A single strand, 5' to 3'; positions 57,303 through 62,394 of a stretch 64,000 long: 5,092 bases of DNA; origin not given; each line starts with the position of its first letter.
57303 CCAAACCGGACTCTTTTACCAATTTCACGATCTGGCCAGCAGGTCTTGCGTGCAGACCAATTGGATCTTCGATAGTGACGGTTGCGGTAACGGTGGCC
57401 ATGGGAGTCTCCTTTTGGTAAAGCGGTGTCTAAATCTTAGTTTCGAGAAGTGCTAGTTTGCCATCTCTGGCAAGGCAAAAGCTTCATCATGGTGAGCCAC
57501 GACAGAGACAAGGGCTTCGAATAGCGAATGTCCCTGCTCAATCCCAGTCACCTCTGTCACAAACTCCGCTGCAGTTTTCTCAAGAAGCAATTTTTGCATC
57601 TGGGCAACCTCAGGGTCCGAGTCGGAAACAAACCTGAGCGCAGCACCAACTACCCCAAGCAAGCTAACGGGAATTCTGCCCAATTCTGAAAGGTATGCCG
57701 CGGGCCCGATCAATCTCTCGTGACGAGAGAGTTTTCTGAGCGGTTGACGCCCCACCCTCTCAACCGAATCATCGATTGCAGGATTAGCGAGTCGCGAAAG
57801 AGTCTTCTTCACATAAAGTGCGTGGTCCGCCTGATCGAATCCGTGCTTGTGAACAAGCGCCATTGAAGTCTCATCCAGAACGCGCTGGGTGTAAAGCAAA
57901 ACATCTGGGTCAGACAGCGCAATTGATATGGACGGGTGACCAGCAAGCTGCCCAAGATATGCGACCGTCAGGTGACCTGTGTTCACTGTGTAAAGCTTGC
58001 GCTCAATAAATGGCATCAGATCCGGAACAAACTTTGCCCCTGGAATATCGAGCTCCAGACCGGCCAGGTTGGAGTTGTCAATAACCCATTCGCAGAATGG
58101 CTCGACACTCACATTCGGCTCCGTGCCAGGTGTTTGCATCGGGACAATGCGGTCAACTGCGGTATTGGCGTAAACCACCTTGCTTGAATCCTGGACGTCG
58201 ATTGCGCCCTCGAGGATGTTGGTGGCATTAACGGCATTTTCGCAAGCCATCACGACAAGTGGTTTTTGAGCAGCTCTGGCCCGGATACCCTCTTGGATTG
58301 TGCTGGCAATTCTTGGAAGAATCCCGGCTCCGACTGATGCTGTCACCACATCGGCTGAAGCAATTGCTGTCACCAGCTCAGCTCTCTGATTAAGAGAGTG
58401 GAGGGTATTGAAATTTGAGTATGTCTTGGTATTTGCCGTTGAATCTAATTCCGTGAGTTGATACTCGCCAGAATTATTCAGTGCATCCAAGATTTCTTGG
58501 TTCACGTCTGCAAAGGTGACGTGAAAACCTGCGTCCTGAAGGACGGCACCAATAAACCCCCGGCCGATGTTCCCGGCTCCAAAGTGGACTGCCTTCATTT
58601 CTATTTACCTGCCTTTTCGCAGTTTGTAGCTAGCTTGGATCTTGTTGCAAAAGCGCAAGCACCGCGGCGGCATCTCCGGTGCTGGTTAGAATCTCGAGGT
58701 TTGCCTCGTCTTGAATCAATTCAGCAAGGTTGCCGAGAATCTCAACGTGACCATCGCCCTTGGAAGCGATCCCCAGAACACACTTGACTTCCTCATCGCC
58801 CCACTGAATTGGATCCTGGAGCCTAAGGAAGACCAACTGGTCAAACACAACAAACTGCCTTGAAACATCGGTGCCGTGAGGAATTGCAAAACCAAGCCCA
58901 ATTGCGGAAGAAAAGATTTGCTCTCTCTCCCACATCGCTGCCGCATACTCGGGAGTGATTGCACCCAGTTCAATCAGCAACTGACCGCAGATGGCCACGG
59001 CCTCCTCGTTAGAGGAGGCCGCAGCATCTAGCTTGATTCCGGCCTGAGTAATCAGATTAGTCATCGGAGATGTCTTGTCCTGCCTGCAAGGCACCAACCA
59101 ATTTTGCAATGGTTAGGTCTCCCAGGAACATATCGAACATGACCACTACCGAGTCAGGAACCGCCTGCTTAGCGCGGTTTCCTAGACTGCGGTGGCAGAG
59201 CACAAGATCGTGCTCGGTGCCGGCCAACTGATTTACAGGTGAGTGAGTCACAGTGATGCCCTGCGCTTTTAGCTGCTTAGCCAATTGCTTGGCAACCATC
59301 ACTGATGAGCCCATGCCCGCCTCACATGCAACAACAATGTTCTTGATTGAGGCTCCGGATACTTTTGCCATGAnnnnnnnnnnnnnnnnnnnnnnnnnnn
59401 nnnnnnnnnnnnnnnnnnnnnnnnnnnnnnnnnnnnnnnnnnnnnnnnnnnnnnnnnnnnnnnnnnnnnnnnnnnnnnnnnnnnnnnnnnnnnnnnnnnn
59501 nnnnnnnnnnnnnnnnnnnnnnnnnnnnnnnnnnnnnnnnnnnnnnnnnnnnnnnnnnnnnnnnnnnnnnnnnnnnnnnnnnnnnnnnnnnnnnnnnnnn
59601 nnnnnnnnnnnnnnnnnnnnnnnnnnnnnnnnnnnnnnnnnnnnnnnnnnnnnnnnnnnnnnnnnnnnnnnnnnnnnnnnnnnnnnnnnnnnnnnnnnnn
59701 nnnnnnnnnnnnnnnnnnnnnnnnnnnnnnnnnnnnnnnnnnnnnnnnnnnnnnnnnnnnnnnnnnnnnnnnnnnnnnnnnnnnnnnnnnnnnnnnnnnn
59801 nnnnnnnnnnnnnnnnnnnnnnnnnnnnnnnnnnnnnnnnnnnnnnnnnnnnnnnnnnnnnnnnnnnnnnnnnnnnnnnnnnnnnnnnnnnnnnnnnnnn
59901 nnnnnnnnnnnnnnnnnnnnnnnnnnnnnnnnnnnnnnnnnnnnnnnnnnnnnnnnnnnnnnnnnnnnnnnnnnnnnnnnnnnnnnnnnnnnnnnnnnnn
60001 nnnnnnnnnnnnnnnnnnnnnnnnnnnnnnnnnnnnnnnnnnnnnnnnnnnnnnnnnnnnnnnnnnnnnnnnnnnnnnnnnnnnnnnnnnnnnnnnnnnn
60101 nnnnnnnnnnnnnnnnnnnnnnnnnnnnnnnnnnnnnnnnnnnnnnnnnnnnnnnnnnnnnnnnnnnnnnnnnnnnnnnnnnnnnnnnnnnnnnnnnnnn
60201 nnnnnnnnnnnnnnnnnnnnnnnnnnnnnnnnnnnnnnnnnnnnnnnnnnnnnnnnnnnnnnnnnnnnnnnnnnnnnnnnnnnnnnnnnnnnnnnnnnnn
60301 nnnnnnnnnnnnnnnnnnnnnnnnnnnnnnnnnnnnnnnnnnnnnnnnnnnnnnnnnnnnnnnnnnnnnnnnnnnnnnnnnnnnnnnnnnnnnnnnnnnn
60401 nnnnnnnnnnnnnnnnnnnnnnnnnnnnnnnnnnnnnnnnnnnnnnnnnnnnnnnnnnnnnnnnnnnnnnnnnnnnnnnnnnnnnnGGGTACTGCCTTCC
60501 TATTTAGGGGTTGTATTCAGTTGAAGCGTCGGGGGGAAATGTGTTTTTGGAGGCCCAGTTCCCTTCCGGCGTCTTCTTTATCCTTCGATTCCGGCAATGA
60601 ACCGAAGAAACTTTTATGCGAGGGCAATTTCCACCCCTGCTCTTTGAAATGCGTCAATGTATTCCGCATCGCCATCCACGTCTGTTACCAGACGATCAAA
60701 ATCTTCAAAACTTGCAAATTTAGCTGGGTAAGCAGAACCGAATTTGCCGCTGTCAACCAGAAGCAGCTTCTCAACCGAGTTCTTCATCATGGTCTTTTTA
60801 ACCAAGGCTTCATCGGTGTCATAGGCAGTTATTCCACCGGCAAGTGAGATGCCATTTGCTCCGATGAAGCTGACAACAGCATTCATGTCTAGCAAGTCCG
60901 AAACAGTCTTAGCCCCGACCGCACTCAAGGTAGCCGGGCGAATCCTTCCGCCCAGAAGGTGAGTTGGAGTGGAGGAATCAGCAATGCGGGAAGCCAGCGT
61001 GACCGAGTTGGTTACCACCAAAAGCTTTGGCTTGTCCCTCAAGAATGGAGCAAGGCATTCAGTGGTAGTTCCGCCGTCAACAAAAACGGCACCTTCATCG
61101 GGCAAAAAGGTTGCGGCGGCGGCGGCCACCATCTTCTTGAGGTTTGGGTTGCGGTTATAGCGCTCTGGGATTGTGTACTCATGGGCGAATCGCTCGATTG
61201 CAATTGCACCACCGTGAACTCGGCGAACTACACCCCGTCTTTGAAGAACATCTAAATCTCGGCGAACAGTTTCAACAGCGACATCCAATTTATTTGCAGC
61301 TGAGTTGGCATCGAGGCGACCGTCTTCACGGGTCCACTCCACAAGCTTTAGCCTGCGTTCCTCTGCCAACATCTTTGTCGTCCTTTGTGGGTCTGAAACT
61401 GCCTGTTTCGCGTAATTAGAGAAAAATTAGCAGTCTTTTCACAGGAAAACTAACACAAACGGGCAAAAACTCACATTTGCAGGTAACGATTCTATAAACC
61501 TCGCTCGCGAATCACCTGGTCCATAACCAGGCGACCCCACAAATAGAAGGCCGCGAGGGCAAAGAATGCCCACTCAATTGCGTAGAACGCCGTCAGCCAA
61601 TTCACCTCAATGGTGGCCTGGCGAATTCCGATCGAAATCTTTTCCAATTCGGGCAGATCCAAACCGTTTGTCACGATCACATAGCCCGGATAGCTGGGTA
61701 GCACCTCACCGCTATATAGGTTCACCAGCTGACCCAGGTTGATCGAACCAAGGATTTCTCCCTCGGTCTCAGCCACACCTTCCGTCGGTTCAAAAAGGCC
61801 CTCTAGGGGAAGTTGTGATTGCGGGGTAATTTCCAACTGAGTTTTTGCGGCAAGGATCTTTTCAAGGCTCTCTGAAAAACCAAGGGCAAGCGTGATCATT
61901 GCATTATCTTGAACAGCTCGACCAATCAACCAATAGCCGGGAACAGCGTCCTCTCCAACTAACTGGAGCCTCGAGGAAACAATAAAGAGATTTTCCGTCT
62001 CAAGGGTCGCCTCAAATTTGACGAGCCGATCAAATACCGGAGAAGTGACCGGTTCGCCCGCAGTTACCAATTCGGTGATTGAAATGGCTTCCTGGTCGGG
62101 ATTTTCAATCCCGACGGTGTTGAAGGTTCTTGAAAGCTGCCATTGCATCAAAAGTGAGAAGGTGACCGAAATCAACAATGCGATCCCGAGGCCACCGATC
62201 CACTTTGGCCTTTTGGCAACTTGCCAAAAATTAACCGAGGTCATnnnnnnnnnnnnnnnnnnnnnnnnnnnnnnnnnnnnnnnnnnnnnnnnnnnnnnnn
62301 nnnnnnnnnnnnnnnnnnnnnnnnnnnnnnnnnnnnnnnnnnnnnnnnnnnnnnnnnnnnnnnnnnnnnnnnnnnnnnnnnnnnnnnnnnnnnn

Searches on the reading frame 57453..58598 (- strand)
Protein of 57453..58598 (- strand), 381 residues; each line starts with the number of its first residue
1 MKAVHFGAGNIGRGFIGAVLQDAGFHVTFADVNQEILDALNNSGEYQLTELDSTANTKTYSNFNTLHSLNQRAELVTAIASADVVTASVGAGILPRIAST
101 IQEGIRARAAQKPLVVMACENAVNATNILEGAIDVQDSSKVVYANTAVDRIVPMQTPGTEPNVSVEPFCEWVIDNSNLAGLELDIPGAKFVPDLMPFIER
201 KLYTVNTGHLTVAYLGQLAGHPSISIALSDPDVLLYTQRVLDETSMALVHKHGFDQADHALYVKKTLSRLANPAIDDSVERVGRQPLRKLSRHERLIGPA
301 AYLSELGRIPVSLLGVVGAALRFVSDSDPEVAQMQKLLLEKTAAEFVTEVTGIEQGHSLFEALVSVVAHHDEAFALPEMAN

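Call 24: search_protein_families(library=pfam, proteins=[window:57453-58598:-], max_evalue=0.001)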
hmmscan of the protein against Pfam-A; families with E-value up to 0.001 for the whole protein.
window:57453-58598:- (381 aa): 3 families
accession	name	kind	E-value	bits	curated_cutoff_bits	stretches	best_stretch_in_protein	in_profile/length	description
PF01232.29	Mannitol_dh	-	2e-43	149.1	27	1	1-185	1-197/199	Mannitol dehydrogenase Rossmann domain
PF08125.19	Mannitol_dh_C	-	8.7e-30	104.1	30.7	1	193-337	1-153/190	Mannitol dehydrogenase C-terminal domain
PF02737.24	3HCDH_N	-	0.00016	22.1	22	1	6-86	5-83/180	3-hydroxyacyl-CoA dehydrogenase, NAD binding domain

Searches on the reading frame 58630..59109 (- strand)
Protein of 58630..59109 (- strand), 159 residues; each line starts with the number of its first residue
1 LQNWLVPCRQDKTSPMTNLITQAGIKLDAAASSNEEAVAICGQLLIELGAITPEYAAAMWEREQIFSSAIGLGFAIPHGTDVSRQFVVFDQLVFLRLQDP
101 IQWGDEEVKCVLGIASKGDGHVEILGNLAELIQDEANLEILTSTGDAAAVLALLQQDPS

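Call 34: search_protein_families(library=ncbifam, proteins=[window:58630-59109:-], max_evalue=0.001)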
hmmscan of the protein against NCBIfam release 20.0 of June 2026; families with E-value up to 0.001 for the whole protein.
window:58630-59109:- (159 aa): 9 families
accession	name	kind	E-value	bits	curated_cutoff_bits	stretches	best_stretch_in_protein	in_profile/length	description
NF011663.0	PRK15083.1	subfamily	1.8e-24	85.8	589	1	15-156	492-636/639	PTS mannitol transporter subunit IICBA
NF008319.0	PRK11109.1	equivalog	2e-22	80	302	1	20-155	4-140/376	fused PTS fructose transporter subunit IIA/HPr protein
NF010351.0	PRK13779.1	equivalog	4.6e-18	65.3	766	1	21-155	5-140/503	bifunctional PTS system fructose-specific transporter subunit IIA/HPr protein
NF007293.0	PRK09765.1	equivalog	1.6e-10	40.1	763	1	16-157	4-152/639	PTS 2-O-a-mannosyl-D-glycerate transporter subunit IIABC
TIGR00848.1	fruA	subfamily_domain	1.8e-10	40.8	103.5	1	20-135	2-123/129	fructose PTS transporter subunit IIA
NF007389.0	PRK09913.1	equivalog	9.1e-09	35.4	151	1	20-156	4-144/148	PTS fructose transporter subunit IIA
NF007694.0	PRK10372.1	equivalog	4.3e-07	30.2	187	1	19-156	7-149/154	PTS ascorbate transporter subunit IIA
TIGR01419.1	nitro_reg_IIA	equivalog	1.5e-05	24.9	138.7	1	17-154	3-143/145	PTS IIA-like nitrogen regulatory protein PtsN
NF008145.0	PRK10896.1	equivalog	5.1e-05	23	221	1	11-103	5-96/161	PTS IIA-like nitrogen regulatory protein PtsN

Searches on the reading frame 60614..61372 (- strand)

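Call 24: search_protein_families(library=pfam, proteins=[window:60614-61372:-], max_evalue=0.001)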
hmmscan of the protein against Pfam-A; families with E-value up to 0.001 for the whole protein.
window:60614-61372:- (252 aa): 3 families
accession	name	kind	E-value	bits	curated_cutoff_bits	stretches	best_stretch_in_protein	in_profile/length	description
PF00455.28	DeoRC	-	8.2e-41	140.1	31.8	1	75-231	2-159/160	DeoR C terminal sensor domain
PF08220.18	HTH_DeoR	-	4.1e-13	49.3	21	1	6-61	1-56/57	DeoR-like helix-turn-helix domain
PF19187.6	HTH_PafC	-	1.9e-05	24.9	32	1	6-60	5-59/115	PafC helix-turn-helix domain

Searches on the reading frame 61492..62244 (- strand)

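Call 24: search_protein_families(library=pfam, proteins=[window:61492-62244:-], max_evalue=0.001)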
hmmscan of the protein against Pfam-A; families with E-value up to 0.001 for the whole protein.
window:61492-62244:- (250 aa): 1 family
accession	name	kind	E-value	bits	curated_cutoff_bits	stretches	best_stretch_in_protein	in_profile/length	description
PF02104.20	SURF1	-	1.6e-08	35.6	23.4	1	24-230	2-205/205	SURF1 family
